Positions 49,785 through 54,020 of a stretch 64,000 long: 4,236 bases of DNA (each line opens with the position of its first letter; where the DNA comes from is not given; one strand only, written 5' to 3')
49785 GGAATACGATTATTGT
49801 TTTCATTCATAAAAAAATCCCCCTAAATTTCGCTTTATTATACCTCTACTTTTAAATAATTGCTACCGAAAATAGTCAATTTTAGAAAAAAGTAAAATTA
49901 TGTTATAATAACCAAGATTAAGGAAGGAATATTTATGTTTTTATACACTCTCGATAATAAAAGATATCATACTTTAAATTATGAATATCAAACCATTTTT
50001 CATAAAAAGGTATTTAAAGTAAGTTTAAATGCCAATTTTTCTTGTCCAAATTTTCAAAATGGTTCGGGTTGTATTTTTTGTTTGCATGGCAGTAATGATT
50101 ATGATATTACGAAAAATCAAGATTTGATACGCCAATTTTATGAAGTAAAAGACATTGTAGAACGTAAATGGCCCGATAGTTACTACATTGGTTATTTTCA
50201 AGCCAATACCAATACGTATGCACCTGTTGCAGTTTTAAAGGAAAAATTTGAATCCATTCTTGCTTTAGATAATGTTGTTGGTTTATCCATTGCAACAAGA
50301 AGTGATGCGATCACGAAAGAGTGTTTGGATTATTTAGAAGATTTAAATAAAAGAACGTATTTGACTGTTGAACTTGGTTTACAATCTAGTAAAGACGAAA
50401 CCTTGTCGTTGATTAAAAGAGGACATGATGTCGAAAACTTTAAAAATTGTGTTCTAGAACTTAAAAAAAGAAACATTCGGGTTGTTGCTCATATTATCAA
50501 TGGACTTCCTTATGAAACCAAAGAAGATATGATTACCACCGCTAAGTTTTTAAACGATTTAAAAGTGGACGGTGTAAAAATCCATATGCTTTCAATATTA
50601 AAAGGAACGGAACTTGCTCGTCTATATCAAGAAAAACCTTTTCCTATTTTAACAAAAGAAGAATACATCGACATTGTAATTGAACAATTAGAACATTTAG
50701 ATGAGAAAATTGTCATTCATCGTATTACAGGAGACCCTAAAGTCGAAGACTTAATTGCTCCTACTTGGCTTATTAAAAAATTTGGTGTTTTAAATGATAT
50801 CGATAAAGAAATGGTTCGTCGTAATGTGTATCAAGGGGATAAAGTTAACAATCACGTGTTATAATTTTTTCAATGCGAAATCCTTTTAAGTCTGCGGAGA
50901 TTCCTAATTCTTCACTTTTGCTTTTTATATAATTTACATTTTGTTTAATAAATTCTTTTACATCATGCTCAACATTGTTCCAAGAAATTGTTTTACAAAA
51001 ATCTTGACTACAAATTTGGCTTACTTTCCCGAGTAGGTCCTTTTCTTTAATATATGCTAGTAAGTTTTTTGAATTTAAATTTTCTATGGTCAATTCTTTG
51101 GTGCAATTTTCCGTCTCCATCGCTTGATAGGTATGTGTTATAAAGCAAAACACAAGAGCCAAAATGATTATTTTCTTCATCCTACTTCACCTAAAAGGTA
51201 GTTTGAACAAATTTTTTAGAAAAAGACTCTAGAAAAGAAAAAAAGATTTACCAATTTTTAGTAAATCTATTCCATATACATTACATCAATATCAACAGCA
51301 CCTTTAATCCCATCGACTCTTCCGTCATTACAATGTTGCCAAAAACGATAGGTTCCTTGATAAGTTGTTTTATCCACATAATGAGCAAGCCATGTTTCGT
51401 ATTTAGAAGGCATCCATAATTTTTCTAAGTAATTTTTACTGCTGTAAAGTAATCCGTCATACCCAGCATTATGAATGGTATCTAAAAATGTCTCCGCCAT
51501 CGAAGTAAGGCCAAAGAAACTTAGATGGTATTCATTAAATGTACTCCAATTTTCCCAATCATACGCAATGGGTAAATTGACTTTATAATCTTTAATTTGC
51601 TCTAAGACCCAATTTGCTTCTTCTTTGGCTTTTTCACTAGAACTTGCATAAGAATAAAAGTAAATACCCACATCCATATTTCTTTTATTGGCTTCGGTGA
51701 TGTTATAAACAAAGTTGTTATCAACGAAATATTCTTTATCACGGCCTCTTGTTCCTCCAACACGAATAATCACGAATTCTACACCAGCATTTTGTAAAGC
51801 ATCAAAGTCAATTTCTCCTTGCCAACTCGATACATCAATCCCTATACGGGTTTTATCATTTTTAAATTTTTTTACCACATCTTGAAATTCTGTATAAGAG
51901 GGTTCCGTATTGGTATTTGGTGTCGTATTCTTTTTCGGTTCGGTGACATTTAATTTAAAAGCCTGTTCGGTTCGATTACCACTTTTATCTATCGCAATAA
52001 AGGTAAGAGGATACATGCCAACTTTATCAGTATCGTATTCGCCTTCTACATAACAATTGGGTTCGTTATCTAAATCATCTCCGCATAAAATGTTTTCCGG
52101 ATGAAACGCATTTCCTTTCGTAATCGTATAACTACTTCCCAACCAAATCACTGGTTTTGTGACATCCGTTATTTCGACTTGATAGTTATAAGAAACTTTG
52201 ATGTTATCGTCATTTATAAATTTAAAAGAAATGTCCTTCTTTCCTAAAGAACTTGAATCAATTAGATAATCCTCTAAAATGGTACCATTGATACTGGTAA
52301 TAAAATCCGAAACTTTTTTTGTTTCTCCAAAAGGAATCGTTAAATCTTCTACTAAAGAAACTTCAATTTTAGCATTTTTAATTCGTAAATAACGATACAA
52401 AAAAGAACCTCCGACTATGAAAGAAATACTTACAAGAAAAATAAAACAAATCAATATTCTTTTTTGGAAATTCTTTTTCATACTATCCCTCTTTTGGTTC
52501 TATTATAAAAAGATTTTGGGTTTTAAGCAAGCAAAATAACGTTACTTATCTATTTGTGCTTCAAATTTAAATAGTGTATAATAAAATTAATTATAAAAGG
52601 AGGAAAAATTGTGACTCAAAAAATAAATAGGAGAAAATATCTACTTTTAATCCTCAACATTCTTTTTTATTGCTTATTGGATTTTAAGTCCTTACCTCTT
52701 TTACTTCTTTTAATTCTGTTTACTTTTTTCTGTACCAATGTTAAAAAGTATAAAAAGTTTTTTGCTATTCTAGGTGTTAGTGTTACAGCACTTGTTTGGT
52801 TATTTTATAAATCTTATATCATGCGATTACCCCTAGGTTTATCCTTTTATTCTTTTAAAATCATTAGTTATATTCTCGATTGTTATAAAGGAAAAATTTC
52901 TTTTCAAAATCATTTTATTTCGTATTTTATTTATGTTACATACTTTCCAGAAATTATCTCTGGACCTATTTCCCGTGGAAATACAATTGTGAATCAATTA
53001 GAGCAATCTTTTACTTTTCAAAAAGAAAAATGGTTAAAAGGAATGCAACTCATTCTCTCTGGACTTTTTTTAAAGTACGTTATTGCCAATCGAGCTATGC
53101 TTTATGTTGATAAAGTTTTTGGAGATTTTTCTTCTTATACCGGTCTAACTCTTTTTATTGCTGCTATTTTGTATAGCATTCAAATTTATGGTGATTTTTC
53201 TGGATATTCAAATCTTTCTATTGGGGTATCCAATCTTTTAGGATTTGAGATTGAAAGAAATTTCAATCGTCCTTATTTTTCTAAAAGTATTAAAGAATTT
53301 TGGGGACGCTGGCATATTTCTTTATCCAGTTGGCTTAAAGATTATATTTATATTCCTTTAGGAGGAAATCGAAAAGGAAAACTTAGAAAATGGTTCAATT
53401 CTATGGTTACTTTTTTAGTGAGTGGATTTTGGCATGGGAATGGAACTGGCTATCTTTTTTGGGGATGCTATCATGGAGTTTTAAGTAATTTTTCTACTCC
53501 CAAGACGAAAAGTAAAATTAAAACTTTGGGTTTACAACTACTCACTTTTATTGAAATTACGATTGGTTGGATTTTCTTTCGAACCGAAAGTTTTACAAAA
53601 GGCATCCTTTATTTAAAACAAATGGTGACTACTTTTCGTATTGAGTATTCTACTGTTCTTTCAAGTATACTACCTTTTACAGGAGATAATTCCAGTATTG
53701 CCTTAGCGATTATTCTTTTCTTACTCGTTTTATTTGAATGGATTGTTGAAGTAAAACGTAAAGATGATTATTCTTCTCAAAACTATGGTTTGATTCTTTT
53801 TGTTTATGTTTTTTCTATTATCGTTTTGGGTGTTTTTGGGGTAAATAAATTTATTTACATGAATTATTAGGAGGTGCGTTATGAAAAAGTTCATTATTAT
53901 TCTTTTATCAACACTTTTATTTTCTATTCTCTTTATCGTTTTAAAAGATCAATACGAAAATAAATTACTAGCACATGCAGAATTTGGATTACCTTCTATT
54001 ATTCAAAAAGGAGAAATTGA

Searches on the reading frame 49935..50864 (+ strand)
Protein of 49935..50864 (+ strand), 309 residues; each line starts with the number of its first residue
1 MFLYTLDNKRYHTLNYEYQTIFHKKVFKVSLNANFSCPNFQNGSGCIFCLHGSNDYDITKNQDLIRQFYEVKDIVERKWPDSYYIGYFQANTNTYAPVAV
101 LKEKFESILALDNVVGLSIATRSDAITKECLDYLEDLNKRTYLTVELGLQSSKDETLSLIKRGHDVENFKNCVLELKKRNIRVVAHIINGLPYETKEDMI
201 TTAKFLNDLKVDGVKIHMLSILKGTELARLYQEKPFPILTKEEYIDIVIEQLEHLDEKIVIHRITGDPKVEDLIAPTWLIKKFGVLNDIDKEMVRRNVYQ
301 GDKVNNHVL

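Call 53: search_protein_families(library=pfam, max_evalue=0.001, proteins=[window:49935-50864:+])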
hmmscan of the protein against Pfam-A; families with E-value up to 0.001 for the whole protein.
window:49935-50864:+ (309 aa): 2 families
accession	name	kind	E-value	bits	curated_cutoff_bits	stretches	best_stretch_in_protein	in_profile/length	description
PF16199.10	Radical_SAM_C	-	5.3e-30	103.8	31.9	1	211-294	1-84/85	Radical_SAM C-terminal domain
PF04055.27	Radical_SAM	-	7.8e-16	59.1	29.5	1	45-206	10-166/166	Radical SAM superfamily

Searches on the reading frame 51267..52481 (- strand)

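Call 53: search_protein_families(library=pfam, max_evalue=0.001, proteins=[window:51267-52481:-])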
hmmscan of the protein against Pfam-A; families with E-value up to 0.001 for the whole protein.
window:51267-52481:- (404 aa): 2 families
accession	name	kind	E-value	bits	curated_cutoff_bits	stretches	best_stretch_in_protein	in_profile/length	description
PF01183.26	Glyco_hydro_25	-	2.2e-28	100.2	27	1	215-392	1-180/180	Glycosyl hydrolases family 25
PF16403.11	Bact_surface_Ig-like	-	9e-05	22.9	27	1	117-172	8-64/71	Bacterial surface protein, Ig-like domain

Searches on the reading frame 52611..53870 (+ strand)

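Call 54: search_protein_families(library=pfam, max_evalue=0.001, proteins=[window:52611-53870:+])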
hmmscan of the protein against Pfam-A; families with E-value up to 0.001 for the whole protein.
window:52611-53870:+ (419 aa): 2 families
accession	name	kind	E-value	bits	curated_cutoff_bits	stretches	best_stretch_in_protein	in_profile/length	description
PF03062.24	MBOAT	-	4.1e-26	92.5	27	1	99-290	78-289/337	MBOAT, membrane-bound O-acyltransferase family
PF13813.11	MBOAT_2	-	3e-08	34.3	25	1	217-277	4-66/85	Membrane bound O-acyl transferase family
